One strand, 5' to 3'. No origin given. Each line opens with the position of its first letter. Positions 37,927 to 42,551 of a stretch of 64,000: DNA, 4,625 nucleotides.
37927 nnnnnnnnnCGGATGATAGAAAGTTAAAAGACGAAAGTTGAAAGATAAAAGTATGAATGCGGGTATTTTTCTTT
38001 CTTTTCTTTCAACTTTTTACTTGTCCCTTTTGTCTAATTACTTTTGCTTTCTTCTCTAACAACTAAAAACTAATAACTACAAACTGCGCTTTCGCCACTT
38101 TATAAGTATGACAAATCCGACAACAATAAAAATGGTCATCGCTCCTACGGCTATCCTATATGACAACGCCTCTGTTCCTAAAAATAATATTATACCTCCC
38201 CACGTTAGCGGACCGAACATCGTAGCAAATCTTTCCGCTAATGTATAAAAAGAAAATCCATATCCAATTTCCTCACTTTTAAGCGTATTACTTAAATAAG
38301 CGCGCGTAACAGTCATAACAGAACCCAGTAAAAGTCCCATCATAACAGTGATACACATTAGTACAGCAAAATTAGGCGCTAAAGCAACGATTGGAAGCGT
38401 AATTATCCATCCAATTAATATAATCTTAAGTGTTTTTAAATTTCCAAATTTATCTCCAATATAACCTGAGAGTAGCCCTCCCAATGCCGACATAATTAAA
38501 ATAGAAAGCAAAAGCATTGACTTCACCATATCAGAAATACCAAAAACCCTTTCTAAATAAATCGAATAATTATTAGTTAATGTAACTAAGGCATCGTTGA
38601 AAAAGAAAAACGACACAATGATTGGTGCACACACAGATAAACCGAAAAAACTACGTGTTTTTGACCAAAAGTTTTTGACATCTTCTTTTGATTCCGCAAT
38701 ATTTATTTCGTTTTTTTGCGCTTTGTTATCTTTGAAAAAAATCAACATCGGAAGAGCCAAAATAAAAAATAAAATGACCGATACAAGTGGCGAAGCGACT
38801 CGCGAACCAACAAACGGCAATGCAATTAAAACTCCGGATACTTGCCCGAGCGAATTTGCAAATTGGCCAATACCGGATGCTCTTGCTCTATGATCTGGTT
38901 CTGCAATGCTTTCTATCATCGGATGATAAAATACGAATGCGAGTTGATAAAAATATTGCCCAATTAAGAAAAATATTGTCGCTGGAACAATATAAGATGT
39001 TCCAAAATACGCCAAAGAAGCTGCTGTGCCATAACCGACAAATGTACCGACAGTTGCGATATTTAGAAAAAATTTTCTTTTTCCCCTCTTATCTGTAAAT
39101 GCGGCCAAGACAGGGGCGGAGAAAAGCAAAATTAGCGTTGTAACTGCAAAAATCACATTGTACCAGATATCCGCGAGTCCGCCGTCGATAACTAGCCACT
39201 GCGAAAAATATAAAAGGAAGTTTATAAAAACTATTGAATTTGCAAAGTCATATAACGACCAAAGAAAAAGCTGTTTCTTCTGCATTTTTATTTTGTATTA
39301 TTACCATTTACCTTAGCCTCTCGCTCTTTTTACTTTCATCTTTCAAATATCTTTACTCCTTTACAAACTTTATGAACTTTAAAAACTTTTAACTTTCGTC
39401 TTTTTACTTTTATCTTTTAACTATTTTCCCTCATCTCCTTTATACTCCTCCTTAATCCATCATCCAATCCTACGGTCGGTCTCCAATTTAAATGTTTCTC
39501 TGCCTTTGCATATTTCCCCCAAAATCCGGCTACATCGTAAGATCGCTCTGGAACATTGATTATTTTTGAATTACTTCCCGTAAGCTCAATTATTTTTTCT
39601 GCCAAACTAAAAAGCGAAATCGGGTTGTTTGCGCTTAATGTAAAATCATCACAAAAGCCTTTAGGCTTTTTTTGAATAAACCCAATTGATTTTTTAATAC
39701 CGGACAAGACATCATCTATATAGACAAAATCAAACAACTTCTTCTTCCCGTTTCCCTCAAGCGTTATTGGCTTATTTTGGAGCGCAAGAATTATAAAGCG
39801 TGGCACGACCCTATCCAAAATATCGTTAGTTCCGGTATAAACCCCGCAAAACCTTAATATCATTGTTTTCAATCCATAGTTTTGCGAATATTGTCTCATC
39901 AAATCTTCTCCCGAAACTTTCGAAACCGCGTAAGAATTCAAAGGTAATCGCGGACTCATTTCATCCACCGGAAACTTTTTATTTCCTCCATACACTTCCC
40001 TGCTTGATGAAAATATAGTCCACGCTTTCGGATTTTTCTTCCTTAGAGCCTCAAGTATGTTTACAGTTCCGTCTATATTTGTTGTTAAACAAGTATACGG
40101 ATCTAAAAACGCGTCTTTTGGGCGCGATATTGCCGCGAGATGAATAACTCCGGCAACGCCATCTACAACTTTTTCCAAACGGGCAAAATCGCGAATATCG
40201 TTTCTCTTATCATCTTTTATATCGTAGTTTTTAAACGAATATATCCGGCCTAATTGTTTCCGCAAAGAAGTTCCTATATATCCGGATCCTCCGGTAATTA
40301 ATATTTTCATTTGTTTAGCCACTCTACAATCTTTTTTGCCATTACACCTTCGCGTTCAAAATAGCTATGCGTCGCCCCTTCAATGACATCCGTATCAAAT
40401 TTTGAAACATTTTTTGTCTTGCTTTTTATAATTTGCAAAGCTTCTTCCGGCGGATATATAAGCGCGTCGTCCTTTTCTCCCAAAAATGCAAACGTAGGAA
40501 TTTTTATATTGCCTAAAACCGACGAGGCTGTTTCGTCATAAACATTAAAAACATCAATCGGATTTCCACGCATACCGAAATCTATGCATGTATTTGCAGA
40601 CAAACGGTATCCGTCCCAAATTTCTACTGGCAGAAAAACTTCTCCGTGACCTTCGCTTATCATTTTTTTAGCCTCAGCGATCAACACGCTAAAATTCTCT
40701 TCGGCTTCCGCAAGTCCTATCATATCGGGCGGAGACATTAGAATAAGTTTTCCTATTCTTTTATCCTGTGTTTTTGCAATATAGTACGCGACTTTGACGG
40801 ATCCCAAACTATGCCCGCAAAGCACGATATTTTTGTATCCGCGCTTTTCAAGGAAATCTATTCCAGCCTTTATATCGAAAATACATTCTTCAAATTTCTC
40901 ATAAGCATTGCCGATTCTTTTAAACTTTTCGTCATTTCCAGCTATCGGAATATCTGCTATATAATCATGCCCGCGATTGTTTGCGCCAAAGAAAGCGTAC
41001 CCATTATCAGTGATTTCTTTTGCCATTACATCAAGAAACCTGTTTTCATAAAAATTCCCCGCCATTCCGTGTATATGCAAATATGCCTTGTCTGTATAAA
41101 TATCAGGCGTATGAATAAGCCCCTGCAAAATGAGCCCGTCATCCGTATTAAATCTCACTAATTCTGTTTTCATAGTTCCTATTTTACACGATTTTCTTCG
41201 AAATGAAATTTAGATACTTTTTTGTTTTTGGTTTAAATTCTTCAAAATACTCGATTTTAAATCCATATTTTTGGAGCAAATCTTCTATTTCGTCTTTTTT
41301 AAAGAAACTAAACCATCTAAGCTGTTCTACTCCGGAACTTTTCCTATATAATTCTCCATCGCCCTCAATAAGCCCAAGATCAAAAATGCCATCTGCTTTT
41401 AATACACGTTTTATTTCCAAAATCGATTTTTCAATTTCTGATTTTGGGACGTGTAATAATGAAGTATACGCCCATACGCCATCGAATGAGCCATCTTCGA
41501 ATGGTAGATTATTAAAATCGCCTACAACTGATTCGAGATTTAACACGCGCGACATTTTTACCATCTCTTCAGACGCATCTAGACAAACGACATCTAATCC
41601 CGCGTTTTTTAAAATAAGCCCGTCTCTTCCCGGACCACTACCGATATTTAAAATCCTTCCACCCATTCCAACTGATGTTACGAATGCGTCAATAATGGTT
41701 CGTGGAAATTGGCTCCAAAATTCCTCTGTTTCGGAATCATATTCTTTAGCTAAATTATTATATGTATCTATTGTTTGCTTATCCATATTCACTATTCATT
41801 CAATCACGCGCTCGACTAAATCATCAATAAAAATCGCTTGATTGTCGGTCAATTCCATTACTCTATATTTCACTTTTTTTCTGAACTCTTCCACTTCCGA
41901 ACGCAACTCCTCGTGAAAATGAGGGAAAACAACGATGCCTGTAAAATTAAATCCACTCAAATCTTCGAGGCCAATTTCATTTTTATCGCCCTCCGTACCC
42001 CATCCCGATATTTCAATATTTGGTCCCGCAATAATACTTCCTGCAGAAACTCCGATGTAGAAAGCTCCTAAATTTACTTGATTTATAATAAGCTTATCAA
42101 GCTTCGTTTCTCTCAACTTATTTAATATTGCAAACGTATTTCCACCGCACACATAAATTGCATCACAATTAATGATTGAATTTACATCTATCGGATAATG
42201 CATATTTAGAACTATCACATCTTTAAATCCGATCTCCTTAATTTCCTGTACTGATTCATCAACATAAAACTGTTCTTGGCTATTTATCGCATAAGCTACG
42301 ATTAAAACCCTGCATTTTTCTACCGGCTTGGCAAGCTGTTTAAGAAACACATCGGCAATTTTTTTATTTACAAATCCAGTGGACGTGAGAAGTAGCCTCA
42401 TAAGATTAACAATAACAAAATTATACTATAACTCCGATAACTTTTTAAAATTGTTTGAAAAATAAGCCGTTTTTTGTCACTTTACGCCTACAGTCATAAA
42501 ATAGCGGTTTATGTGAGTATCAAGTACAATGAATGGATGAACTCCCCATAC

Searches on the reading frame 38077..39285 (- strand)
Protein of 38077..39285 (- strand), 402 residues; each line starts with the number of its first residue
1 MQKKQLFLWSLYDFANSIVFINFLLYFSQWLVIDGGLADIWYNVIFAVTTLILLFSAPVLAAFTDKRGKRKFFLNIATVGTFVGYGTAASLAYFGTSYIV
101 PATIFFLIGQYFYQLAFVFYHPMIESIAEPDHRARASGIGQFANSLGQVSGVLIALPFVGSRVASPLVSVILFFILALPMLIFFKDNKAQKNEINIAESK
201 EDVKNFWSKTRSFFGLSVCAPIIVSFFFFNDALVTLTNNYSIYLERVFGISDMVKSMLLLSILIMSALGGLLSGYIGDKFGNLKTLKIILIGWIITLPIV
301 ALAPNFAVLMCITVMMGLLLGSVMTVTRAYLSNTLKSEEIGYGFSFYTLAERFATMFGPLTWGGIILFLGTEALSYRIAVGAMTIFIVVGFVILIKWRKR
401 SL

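Call 70: search_protein_families(library=pfam, proteins=[window:38077-39285:-], max_evalue=0.001)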
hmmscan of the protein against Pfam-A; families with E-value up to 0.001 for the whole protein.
window:38077-39285:- (402 aa): 2 families
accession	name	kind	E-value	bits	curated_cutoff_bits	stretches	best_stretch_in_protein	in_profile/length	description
PF07690.21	MFS_1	-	6.8e-27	94.7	33.4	2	228-399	6-173/347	Major Facilitator Superfamily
PF11700.14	ATG22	-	1.1e-05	24.8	24.1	1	167-395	235-470/482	Vacuole effluxer Atg22 like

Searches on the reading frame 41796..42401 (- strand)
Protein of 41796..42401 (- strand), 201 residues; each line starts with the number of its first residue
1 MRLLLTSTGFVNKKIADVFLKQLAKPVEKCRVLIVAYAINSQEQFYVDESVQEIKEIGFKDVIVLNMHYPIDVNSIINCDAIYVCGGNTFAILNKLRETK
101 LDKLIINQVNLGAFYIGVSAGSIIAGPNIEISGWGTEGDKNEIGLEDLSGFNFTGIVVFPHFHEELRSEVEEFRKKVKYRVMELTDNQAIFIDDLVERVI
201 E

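Call 70: search_protein_families(library=pfam, proteins=[window:41796-42401:-], max_evalue=0.001)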
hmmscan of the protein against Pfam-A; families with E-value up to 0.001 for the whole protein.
window:41796-42401:- (201 aa): 1 family
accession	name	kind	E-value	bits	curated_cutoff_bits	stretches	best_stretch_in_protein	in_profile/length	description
PF03575.23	Peptidase_S51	-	1.6e-29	103.5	23.9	1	3-194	1-200/206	Peptidase family S51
